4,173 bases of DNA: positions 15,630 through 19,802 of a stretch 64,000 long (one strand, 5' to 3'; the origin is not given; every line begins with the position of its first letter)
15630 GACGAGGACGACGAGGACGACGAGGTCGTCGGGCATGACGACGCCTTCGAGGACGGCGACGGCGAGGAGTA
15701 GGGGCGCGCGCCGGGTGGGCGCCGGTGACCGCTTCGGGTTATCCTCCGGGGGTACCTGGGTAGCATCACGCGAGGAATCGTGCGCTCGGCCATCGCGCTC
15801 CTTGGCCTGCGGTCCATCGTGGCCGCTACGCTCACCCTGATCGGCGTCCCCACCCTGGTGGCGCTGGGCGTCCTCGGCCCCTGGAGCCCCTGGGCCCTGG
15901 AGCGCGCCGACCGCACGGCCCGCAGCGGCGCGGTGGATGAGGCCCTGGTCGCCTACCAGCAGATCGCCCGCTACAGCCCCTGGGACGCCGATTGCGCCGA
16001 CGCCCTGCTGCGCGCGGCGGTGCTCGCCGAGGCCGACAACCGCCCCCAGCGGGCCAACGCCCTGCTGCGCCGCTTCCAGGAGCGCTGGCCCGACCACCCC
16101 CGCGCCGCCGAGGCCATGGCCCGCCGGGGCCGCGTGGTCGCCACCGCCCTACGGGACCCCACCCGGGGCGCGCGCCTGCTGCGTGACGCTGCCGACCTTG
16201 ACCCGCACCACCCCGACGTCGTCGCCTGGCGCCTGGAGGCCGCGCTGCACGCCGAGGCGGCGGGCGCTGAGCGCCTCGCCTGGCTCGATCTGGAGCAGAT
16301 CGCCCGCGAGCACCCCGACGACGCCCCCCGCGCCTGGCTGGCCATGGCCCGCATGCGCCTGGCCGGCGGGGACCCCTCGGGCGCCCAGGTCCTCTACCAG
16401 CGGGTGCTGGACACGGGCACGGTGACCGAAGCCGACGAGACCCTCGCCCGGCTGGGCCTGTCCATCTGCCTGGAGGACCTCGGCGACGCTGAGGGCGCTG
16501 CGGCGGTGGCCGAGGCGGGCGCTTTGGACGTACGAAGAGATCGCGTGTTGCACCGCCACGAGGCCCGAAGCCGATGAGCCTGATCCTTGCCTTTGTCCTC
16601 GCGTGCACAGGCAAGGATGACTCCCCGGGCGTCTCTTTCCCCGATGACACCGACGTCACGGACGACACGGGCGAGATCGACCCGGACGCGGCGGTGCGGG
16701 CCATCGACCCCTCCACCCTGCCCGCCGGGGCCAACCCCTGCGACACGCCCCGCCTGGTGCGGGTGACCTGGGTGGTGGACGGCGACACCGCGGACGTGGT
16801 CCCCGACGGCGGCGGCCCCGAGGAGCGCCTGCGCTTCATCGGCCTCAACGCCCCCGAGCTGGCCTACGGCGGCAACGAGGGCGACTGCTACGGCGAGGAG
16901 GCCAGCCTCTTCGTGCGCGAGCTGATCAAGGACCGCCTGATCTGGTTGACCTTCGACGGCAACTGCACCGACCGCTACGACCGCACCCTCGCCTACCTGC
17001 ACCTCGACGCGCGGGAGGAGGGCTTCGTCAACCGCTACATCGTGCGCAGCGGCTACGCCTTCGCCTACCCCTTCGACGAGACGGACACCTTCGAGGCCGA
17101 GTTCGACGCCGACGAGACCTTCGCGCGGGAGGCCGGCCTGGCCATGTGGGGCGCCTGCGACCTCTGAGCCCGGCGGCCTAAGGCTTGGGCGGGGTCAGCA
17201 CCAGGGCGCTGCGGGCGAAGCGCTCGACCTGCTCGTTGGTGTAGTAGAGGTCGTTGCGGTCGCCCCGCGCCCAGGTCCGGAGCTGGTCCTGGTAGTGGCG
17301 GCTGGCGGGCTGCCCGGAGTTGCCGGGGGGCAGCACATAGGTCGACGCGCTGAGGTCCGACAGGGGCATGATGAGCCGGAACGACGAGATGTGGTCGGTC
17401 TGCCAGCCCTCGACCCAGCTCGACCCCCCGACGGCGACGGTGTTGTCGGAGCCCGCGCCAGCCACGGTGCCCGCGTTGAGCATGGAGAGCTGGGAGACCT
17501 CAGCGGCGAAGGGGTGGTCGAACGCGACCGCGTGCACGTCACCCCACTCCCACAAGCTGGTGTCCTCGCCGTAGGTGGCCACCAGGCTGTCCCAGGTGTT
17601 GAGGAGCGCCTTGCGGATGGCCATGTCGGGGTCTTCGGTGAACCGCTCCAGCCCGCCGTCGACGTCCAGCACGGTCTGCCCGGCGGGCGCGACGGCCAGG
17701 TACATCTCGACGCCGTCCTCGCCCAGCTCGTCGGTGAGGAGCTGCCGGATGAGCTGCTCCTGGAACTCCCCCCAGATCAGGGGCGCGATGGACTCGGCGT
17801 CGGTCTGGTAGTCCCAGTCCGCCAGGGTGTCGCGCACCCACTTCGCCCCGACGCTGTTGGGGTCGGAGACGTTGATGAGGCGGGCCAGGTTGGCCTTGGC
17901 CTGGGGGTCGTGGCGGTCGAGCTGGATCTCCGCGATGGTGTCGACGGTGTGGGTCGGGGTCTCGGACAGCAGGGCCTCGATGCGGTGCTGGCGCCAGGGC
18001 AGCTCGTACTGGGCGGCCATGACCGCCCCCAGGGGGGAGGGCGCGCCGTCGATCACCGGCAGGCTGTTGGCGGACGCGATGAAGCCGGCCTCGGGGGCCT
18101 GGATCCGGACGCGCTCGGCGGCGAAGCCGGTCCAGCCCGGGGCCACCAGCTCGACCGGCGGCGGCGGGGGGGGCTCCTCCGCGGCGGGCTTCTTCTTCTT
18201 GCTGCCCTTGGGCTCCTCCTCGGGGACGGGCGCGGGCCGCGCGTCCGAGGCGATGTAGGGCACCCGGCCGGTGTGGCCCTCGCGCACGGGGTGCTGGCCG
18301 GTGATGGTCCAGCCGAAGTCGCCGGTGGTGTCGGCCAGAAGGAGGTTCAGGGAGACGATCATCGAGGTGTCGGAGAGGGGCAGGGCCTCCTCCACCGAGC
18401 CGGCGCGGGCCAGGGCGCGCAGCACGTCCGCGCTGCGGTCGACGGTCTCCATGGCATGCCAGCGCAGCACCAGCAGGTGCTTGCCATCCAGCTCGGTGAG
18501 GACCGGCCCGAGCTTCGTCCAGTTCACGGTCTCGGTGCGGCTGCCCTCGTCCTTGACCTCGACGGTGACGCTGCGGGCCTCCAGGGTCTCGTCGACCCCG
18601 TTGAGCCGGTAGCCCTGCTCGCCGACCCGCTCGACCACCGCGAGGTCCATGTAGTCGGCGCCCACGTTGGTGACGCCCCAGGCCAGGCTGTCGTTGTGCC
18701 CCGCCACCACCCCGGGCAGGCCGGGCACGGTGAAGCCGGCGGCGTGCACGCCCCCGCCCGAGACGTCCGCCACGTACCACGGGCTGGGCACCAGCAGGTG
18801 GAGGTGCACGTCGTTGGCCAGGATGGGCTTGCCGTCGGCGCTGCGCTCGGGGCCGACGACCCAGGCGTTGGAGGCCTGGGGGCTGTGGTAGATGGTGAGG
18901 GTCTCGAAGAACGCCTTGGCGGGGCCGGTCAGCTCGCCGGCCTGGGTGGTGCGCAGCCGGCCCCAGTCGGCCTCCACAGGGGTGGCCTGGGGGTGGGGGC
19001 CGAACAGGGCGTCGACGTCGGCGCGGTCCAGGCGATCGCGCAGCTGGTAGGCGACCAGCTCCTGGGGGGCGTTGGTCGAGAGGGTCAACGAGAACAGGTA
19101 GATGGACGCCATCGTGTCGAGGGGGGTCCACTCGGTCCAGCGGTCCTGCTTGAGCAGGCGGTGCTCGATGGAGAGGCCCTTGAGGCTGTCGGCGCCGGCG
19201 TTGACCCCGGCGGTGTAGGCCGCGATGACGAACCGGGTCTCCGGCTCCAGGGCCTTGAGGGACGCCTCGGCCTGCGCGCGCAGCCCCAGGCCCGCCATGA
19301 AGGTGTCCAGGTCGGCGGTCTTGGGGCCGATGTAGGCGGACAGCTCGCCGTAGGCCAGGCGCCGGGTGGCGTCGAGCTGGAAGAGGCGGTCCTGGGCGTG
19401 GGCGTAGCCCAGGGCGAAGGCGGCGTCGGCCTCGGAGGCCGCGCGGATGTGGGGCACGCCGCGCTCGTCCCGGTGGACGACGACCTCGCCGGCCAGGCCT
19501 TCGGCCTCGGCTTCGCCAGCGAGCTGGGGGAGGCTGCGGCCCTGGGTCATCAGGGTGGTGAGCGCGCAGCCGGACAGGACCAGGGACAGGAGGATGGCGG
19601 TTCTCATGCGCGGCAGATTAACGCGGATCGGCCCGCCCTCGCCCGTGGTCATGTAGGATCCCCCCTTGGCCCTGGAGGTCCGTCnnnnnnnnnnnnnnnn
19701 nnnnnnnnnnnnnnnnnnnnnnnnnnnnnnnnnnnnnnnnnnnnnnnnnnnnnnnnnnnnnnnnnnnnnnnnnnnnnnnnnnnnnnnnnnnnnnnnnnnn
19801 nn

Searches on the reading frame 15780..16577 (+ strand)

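Call 54: search_protein_families(library=pfam, proteins=[window:15780-16577:+], max_evalue=0.001)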
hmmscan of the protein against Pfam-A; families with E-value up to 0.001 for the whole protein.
window:15780-16577:+ (265 aa): 4 families
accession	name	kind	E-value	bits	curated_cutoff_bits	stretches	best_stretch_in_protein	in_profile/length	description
PF14559.12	TPR_19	-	3.6e-11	43.7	25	0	194-255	2-59/68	Tetratricopeptide repeat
PF13174.12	TPR_6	-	6.7e-09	36.3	26.3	0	74-106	1-33/33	Tetratricopeptide repeat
PF13432.12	TPR_16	-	1.7e-08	35.1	32.7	1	187-246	1-56/65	Tetratricopeptide repeat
PF13428.12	TPR_14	-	6.6e-06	26.7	23.5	0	74-115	2-43/44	Tetratricopeptide repeat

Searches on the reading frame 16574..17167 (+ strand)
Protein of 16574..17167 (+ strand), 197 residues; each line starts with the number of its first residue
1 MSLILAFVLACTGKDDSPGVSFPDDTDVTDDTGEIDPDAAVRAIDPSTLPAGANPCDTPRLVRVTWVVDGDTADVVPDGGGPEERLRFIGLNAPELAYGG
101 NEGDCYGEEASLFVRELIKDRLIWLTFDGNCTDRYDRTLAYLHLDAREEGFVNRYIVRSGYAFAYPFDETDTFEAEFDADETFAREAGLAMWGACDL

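Call 54: search_protein_families(library=pfam, proteins=[window:16574-17167:+], max_evalue=0.001)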
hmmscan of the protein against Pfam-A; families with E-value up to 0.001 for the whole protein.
window:16574-17167:+ (197 aa): 1 family
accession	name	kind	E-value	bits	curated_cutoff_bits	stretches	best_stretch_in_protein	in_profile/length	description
PF00565.23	SNase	-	2.4e-14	54.1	21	1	85-192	1-105/107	Staphylococcal nuclease homologue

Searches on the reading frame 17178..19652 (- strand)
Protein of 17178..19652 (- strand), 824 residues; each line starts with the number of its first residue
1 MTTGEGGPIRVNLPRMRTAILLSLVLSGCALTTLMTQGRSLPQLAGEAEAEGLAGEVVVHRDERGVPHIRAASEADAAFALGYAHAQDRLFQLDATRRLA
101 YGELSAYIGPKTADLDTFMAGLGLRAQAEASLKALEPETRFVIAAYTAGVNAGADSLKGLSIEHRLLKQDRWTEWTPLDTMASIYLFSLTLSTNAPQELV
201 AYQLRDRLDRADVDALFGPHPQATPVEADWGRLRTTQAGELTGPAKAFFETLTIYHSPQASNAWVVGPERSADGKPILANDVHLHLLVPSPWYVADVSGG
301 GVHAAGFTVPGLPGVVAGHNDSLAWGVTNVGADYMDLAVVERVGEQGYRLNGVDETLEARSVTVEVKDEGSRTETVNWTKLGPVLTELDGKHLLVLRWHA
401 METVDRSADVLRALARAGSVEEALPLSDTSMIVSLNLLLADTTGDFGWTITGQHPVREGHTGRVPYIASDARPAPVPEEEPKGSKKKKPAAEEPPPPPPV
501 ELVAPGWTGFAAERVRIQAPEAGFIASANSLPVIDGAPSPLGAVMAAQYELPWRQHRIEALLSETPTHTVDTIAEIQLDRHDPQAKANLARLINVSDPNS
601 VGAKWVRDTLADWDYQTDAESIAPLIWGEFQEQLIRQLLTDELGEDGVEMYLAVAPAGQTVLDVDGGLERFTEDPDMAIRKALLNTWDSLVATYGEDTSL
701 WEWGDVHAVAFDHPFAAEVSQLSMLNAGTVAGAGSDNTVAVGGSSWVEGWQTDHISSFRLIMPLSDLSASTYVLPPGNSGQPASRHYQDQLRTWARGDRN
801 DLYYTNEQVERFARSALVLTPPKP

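Call 54: search_protein_families(library=pfam, proteins=[window:17178-19652:-], max_evalue=0.001)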
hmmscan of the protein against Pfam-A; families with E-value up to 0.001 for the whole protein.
window:17178-19652:- (824 aa): 1 family
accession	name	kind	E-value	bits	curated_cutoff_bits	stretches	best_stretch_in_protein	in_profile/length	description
PF01804.23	Penicil_amidase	-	2.8e-163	546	21.3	1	56-810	1-674/675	Penicillin amidase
